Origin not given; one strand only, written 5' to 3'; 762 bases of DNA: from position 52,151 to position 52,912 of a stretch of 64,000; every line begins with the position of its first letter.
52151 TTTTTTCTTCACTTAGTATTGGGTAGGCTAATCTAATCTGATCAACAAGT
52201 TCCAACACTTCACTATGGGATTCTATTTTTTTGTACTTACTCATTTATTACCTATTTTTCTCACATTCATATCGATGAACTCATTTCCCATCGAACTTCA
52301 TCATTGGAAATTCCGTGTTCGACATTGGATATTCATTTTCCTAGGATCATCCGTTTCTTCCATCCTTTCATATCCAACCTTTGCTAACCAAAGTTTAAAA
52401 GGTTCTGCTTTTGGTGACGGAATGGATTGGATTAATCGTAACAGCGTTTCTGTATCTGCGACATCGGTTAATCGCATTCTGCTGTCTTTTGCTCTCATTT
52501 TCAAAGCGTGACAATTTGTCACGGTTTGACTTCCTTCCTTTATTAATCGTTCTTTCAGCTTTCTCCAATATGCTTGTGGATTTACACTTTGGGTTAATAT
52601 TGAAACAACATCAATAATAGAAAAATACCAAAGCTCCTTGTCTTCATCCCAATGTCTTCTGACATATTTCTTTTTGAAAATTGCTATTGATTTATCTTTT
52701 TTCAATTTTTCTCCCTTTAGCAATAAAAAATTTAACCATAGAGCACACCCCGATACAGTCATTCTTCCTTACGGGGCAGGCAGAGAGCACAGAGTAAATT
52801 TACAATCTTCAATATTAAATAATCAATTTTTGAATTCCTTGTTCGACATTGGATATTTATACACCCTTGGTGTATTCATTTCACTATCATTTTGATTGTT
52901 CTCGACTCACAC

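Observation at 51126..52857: Bro-N gene plus 372-aa unknown protein wedged in front of purS-purL, bracketed by a 25-bp direct repeat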

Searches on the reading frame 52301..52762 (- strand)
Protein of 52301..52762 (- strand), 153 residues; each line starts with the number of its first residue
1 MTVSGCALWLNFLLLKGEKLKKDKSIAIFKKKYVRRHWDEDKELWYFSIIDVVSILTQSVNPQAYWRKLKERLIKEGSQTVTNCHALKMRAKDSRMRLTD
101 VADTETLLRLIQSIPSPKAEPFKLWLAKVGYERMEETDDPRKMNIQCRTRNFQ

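Call 3: search_protein_families(library=pfam, proteins=[window:52301-52762:-], max_evalue=0.01)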
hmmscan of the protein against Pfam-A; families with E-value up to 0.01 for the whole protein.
window:52301-52762:- (153 aa): 1 family
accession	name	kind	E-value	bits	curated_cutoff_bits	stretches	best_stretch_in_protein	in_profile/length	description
PF02498.22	Bro-N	-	2.6e-09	38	25.6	1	36-128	4-92/96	BRO family, N-terminal domain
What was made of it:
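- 52336..52705 (-): Family-homologous part of the Bro-N gene: TTG start at 52705, about 124 codons, the complete Bro-N domain. This is the 5' half of a DinD-like / PDC-S13 gene. PF02498 E=2.6e-9 (call 3).
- Checked: The Bro-N ORF is 52301-52762 (PF02498, E=2.6e-9, 38 bits against a 25.6-bit cut-off, call 3).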

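Call 6: search_protein_families(library=ncbifam, proteins=[window:52301-52762:-], max_evalue=1)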
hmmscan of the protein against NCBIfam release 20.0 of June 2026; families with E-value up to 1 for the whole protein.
window:52301-52762:- (153 aa): 0 families

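Call 7: search_protein_families(library=padloc, proteins=[window:52301-52762:-], max_evalue=1)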
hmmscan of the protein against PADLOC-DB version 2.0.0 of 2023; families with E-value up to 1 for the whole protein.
window:52301-52762:- (153 aa): 3 families
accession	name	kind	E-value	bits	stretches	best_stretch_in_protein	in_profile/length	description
PDLC04920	PDC-S13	-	1e-61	206.7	1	21-143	2-124/286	-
PDLC04841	PDC-S04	-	2.3e-24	84.5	1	22-128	3-112/292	-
PDLC02432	pPIWI_RE_Z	-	0.0043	15.1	1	94-134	2-43/167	-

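Call 8: search_protein_families(library=phrogs, proteins=[window:52301-52762:-], max_evalue=1)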
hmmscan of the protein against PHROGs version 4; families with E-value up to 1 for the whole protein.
window:52301-52762:- (153 aa): 2 families
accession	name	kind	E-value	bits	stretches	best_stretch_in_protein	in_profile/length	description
phrog_15286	-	unknown function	1.6e-47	162.9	1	21-142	2-123/274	-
phrog_13507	-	unknown function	0.38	11.8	0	80-114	5-40/55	-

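Call 16: find_homologous_proteins(query=window:52301-52762:-, max_evalue=0.00001)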
Query window:52301-52762:- (153 aa): 8000 proteins with E <= 0.00001 among 8000 candidates; the best 120 are listed.
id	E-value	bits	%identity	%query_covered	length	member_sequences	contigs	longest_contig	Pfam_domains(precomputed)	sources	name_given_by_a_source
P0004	1.3e-97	342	100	100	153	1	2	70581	PF02498.23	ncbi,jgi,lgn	jgi:hypothetical protein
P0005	5.8e-60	220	79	79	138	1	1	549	PF02498.23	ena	-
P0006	7.3e-60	219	79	79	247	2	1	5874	PF02498.23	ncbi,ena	-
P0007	1.0e-59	219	78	79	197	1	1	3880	PF02498.23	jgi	-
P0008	1.2e-59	218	81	80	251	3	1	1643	PF02498.23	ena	-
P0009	1.7e-59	218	74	82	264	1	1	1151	PF02498.23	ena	-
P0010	1.8e-59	218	91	73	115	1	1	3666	-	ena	-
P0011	6.3e-59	216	79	80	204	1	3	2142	PF02498.23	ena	-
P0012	1.4e-58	215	75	80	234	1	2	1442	PF02498.23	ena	-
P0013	1.4e-58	215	75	80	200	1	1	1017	PF02498.23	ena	-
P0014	2.1e-58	214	80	79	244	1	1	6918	PF02498.23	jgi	jgi:hypothetical protein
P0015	3.2e-58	214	78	79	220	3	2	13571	PF02498.23,PF00977.28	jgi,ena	-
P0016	5.2e-57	210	76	79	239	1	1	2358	PF02498.23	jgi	-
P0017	7.9e-57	209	74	80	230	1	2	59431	PF02498.23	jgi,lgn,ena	-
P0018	8.3e-57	209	77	79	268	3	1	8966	PF02498.23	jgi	-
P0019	9.5e-57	209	72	82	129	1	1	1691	PF02498.23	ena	-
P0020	9.5e-57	209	74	79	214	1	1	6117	PF02498.23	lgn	-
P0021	9.8e-57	209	74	81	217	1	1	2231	PF02498.23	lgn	-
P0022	3.0e-56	207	74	79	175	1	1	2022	PF02498.23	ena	-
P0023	4.4e-56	207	72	79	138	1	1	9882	PF02498.23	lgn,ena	-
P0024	4.9e-56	207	78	75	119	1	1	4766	PF02498.23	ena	-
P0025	6.0e-56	206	73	79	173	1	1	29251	PF02498.23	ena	-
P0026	9.4e-56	206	75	79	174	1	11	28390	PF02498.23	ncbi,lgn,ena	-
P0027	1.2e-55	206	78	79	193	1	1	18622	PF02498.23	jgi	-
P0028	3.4e-55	204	72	87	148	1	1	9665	PF02498.23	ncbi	-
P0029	3.7e-55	204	71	80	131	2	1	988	PF02498.23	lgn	-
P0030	3.8e-55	204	78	78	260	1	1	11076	PF02498.23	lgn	-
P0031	4.3e-55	204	72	79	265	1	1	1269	PF02498.23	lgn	-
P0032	7.7e-55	203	77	75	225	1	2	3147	PF02498.23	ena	-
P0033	8.0e-55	203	77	76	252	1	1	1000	PF02498.23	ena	-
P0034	8.2e-55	203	77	76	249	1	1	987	PF02498.23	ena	-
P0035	1.0e-54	202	72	79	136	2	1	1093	PF02498.23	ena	-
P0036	1.1e-54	202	73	79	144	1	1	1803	PF02498.23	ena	-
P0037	1.2e-54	202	74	79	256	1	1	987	PF02498.23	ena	-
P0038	1.3e-54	202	73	79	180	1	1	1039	PF02498.23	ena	-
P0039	1.4e-54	202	75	79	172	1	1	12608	PF02498.23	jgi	-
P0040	1.7e-54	202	73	78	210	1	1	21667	PF02498.23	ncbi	-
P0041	2.2e-54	201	73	79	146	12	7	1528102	PF02498.23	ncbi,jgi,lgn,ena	jgi:hypothetical protein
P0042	2.6e-54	201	76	78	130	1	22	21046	PF02498.23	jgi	jgi:hypothetical protein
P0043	2.8e-54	201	73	80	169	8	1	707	PF02498.23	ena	-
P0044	3.4e-54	201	72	77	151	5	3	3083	PF02498.23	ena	-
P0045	3.8e-54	201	73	79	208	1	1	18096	PF02498.23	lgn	-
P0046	4.8e-54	200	72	80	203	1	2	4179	PF02498.23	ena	-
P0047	5.3e-54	200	70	85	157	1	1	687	PF02498.23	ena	-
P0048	6.5e-54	200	70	80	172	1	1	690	PF02498.23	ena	-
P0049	7.2e-54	200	70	81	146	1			PF02498.23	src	-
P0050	7.6e-54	200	71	79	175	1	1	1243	PF02498.23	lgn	-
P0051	9.2e-54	199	71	80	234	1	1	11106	PF02498.23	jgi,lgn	jgi:hypothetical protein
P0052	9.2e-54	199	74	78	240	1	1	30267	PF02498.23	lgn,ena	-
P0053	1.1e-53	199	73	78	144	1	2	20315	PF02498.23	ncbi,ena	-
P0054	1.4e-53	199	71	80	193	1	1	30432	PF02498.23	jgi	jgi:hypothetical protein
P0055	1.6e-53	199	75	78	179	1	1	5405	PF02498.23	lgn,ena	-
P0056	1.7e-53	199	74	78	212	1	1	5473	PF02498.23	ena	-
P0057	1.9e-53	198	74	78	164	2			PF02498.23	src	-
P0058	2.0e-53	198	74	79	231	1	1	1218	PF02498.23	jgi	jgi:hypothetical protein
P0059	2.3e-53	198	68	79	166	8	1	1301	PF02498.23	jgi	jgi:hypothetical protein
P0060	2.5e-53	198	71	78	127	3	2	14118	PF02498.23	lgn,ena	-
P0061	2.6e-53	198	71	80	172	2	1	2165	PF02498.23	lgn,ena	-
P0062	2.6e-53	198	75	75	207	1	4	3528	PF02498.23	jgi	jgi:BRO family, N-terminal domain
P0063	2.8e-53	198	70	80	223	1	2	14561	PF02498.23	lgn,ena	-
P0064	2.9e-53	198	71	79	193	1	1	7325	PF02498.23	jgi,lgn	jgi:hypothetical protein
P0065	3.1e-53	198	69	80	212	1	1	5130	PF02498.23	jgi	-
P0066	3.2e-53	198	71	80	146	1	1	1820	PF02498.23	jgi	jgi:hypothetical protein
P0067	3.8e-53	197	70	80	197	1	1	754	PF02498.23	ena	-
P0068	4.2e-53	197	74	75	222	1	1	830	PF02498.23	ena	-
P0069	5.3e-53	197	73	79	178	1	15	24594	PF02498.23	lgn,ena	-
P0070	5.5e-53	197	73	79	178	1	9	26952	PF02498.23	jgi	-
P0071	5.7e-53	197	70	80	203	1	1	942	PF02498.23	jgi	jgi:BRO family protein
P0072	6.6e-53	197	74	75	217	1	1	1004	PF02498.23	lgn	-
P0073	7.0e-53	197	73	79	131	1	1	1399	PF02498.23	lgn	-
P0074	7.0e-53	197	65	87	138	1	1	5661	PF02498.23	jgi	jgi:prophage antirepressor-like protein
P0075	7.3e-53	196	70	80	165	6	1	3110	PF02498.23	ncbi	-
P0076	7.9e-53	196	72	78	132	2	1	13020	PF02498.23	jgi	-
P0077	8.3e-53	196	71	79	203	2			PF02498.23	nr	nr:Bro-N domain-containing protein [Isorropodon fossajaponicum symbiont]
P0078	1.0e-52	196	73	78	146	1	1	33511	PF02498.23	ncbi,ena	-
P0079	1.1e-52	196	70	80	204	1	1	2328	PF02498.23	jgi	-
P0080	1.1e-52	196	70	80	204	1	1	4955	PF02498.23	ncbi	-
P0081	1.2e-52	196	74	79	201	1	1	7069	PF02498.23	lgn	-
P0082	1.2e-52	196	73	79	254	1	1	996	PF02498.23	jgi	-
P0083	1.3e-52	196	70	80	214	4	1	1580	PF02498.23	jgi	-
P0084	1.4e-52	196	70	80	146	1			PF02498.23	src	-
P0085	1.6e-52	195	68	84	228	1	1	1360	PF02498.23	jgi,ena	-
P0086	1.8e-52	195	76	80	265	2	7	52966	PF02498.23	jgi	-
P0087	1.8e-52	195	71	78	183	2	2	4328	PF02498.23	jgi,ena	-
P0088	1.9e-52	195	71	78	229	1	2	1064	PF02498.23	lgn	-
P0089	1.9e-52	195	74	76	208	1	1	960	PF02498.23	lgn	-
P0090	2.1e-52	195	69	86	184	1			PF02498.23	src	-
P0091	2.3e-52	195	69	80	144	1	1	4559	PF02498.23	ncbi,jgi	-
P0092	2.4e-52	195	71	78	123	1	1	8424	PF02498.23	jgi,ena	-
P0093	3.4e-52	194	68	80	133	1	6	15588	PF02498.23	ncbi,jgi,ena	-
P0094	3.6e-52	194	71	78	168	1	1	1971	PF02498.23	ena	-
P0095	4.0e-52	194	71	80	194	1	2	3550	PF02498.23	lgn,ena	-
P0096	4.1e-52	194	70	80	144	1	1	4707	PF02498.23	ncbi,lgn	-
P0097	4.1e-52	194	73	78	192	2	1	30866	PF02498.23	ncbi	-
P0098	4.2e-52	194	69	80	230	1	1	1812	PF02498.23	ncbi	-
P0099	4.3e-52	194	-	-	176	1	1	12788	PF02498.23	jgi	jgi:hypothetical protein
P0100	4.8e-52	194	71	78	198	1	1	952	PF02498.23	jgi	-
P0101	5.1e-52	194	68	79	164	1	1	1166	PF02498.23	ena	-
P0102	5.6e-52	194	67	81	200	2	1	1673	PF02498.23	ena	-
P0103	7.2e-52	193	70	80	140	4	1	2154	PF02498.23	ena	-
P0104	7.2e-52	193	69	79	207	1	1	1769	PF02498.23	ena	-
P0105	8.8e-52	193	70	80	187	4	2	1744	PF02498.23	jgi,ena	-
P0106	8.9e-52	193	71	77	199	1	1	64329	PF02498.23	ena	-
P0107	9.7e-52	193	71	79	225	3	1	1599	PF02498.23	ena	-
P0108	1.0e-51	193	69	77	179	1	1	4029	PF02498.23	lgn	-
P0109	1.0e-51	193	72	78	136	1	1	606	PF02498.23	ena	-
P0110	1.1e-51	193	68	80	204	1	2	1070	PF02498.23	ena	-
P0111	1.1e-51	193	73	78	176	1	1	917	PF02498.23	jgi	-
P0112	1.2e-51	193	71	78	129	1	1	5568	PF02498.23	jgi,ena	-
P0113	1.3e-51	192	69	79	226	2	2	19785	PF02498.23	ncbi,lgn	-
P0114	1.4e-51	192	70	79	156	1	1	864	PF02498.23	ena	-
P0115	1.6e-51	192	69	80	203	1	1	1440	PF02498.23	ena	-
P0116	1.6e-51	192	71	76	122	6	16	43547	PF02498.23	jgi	jgi:hypothetical protein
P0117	1.7e-51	192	74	76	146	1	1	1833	PF02498.23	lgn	-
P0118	1.7e-51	192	71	79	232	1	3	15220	PF02498.23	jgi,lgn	-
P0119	1.7e-51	192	76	71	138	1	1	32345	PF02498.23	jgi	jgi:DNA-damage-inducible protein D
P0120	1.8e-51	192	63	87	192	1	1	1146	PF02498.23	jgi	jgi:hypothetical protein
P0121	1.8e-51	192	69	79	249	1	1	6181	PF02498.23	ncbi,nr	ncbi:MAG: Bro-N domain-containing protein, partial [Spirochaetaceae bacterium]|nr:Bro-N domain-conta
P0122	1.9e-51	192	69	79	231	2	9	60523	PF02498.23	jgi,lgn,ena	-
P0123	1.9e-51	192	74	77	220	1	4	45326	PF02498.23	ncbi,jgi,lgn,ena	-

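Call 20: find_encoding_contigs(protein=P0010, flank=5000, max_places=4)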
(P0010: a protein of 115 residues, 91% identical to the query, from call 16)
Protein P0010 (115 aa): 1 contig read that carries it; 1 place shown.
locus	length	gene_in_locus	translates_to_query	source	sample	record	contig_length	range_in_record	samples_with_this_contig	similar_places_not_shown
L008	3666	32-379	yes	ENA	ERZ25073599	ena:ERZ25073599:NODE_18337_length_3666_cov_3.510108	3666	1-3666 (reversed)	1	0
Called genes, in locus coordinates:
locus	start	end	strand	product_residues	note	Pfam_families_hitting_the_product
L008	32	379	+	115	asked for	-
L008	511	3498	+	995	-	PF02700:PurS (faint), PF18072:FGAR-AT_linker, PF00586:AIRS, PF02769:AIRS_C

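Call 21: find_encoding_contigs(protein=P0028, flank=5000, max_places=4)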
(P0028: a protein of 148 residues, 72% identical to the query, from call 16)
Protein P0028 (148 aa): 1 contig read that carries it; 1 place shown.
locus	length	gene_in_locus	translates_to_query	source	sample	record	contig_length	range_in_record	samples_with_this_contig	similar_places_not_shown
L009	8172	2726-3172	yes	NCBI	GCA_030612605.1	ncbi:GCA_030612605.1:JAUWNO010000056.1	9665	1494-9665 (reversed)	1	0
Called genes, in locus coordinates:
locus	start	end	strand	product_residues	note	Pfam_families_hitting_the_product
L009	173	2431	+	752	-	PF01841:Transglut_core, PF18962:Por_Secre_tail (weak)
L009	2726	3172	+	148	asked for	PF02498:Bro-N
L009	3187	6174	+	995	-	PF02700:PurS (faint), PF18072:FGAR-AT_linker, PF00586:AIRS, PF02769:AIRS_C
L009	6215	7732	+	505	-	-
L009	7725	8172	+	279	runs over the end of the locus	PF13507:GATase_5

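Call 30: find_related_loci(query=window:52301-52705:-, collection=genome_contigs, flank=4000)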
Query window:52301-52705:- (134 aa) in genome_contigs; peptide patterns used: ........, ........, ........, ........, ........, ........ (x = any residue, [..] = any of these).
600 stretches matched a pattern (row limit reached: there are more); 591 encode a relative of the query (tblastn E <= 1e-3); the best 80 are kept; 80 distinct loci.
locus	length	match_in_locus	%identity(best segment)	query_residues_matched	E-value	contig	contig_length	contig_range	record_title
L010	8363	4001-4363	72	1-121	2e-60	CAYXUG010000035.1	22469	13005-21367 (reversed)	MAG TPA_asm: uncultured bacterium isolate binchicken_co201_509 genome assembly, contig: NODE_2288_length_22469_cov_8.879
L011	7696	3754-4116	74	2-121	1e-60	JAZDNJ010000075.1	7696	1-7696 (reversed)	MAG: Patescibacteria group bacterium isolate MEGAHIT-group-0.705 k141_14592395, whole genome shotgun sequence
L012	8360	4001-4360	72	2-121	3e-60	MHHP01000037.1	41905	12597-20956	MAG: Candidatus Andersenbacteria bacterium RIFCSPHIGHO2_02_FULL_45_11 rifcsphigho2_02_scaffold_8758, whole genome shotgu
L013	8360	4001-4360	73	2-121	1e-59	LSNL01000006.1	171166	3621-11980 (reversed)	MAG: Parcubacteria group bacterium M10-OD1-1 Contig9064, whole genome shotgun sequence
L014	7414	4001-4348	74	7-121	8e-60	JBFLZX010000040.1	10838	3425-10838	MAG: Patescibacteria group bacterium isolate MAG122 MAG122_40, whole genome shotgun sequence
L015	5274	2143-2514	73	1-121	5e-59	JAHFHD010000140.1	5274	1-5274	MAG: Candidatus Omnitrophota bacterium isolate nzgw330 NODE_61154_length_5275_cov_3.447031, whole genome shotgun sequenc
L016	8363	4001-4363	71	1-121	4e-58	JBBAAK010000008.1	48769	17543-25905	MAG: Candidatus Gracilibacteria bacterium isolate SO_2017_GW3_40 scaffold_566_c1_OW296A_2017, whole genome shotgun seque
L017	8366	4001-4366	70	1-121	5e-58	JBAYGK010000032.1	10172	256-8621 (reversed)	MAG: Candidatus Paceibacterota bacterium isolate SO_2016_GW1_123 scaffold12064_OW334_2016, whole genome shotgun sequence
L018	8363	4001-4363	69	1-121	1e-57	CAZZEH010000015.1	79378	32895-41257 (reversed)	MAG TPA_asm: uncultured Chitinophagales bacterium isolate SRP193661_co1_210 genome assembly, contig: NODE_367_length_793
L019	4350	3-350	73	7-121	8e-58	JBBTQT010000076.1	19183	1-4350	MAG: Patescibacteria group bacterium isolate H41-bin209_1 H41_bin209_1_000000000076, whole genome shotgun sequence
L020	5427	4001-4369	69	1-123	7e-58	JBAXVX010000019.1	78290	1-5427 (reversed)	MAG: Bacteroidota bacterium isolate ELA698 MAG698_19, whole genome shotgun sequence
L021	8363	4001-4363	67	1-121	1e-57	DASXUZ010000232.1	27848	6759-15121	MAG TPA_asm: Prolixibacteraceae bacterium isolate SMAG_U4731 k141_92994, whole genome shotgun sequence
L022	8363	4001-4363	69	1-121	3e-57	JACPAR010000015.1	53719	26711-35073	MAG: Candidatus Levyibacteriota bacterium isolate NC_groundwater_236_Ag_S-0.2um_36_14 S5_GD2017_2_S2_scaffold_1456, whol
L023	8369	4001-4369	68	1-123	3e-57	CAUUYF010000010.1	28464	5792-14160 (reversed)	MAG TPA_asm: uncultured Candidatus Saccharibacteria bacterium isolate SRR23388468_bin.39_MetaWRAP_v1.3_MAG genome assemb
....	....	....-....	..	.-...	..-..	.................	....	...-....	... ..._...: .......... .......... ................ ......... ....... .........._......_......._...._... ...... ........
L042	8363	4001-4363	69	1-121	2e-55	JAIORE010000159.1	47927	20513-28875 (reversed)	MAG: Candidatus Cloacimonadota bacterium isolate SMBSF10 20072_Bin_3_contigs_1_c_000000000078, whole genome shotgun sequ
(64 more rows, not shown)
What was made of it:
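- On DinD-like / PDC-S13 full-length family (about 280 aa): 63-80% identity to homologues (calls 16, 30).
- Closest known: DinD. Same: They are 63-80% identical to thousands of homologues across phyla (calls 16, 30).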

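Call 79: search_protein_families(library=pfam, proteins=[L042:4001-4846:+, L013:4001-4834:+], max_evalue=0.1)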
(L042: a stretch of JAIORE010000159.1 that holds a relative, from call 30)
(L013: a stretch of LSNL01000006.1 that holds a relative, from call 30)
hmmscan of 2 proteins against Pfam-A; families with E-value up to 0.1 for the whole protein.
L042:4001-4846:+ (281 aa): 1 family
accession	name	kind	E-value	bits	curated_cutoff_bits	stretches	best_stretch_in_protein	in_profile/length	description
PF02498.22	Bro-N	-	1.5e-10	42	25.6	1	15-108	2-91/96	BRO family, N-terminal domain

L013:4001-4834:+ (277 aa): 3 families
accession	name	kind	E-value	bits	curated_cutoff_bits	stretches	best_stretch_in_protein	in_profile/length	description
PF02498.22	Bro-N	-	3.1e-08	34.5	25.6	1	14-108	2-92/96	BRO family, N-terminal domain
PF18155.6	pPIWI_RE_Z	-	0.035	14.5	25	1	75-140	3-72/167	pPIWI RE three-gene island domain Z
PF03009.23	GDPD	-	0.049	14.2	23.6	0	133-235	53-147/244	Glycerophosphoryl diester phosphodiesterase family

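Call 80: search_protein_families(library=ncbifam, proteins=[L042:4001-4846:+, L013:4001-4834:+], max_evalue=0.1)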
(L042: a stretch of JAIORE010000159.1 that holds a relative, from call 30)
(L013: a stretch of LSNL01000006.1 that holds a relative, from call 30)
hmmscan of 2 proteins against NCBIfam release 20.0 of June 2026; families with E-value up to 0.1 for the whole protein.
L042:4001-4846:+ (281 aa): 0 families

L013:4001-4834:+ (277 aa): 1 family
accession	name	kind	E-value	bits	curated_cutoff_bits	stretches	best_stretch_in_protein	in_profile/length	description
NF008573.0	PRK11525.1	equivalog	6.1e-07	29.1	242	1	121-256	122-253/288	DNA damage-inducible protein D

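Call 81: search_solved_structures(query=L042:4001-4846:+, max_evalue=1)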
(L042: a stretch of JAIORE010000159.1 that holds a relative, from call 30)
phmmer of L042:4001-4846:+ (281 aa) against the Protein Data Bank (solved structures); distinct sequences matched with E-value up to 1: 0.

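Call 82: search_protein_families(library=padloc, proteins=[L009:6215-7732:+], max_evalue=0.01)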
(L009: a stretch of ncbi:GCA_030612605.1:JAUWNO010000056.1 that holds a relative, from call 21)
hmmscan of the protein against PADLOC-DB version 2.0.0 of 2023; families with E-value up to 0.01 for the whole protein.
L009:6215-7732:+ (505 aa): 0 families

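Call 83: search_protein_families(library=pfam, proteins=[L009:6215-7732:+], max_evalue=0.01)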
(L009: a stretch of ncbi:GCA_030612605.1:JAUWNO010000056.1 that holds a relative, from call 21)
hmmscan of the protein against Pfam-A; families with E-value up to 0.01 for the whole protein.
L009:6215-7732:+ (505 aa): 0 families

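Call 95: search_protein_families(library=pfam, proteins=[L219:1-2505:+, L219:2706-3545:+], max_evalue=0.001)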
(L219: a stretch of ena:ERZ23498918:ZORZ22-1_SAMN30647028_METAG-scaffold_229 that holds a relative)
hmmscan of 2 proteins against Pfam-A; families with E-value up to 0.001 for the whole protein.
L219:1-2505:+ (834 aa): 7 families
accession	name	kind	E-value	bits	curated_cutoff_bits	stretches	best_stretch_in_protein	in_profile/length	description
PF13620.12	CarboxypepD_reg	-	1.4e-30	105.9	32.3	3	80-154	2-82/82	Carboxypeptidase regulatory-like domain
PF13385.13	Laminin_G_3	-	5.3e-18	66.1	27.6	1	490-636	1-150/151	Concanavalin A-like lectin/glucanases superfamily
PF13715.12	CarbopepD_reg_2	-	2.4e-12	47.2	32.2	2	650-705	1-60/88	CarboxypepD_reg-like domain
PF13860.13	FlgD_ig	-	1.2e-07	32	27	1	760-821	13-75/79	FlgD Ig-like domain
PF15976.11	CooC_C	-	0.00033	21.1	29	0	654-689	22-57/93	CS1-pili formation C-terminal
PF18962.6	Por_Secre_tail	-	0.00045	20.9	27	0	744-830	2-73/75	Secretion system C-terminal sorting domain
PF13585.12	CHU_C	-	0.00053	20.5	27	0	744-821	3-72/86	CHU_C Type IX secretion signal domain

L219:2706-3545:+ (279 aa): 1 family
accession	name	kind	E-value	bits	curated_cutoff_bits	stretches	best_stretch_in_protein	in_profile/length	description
PF02498.22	Bro-N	-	5e-09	37.1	25.6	1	17-109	4-92/96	BRO family, N-terminal domain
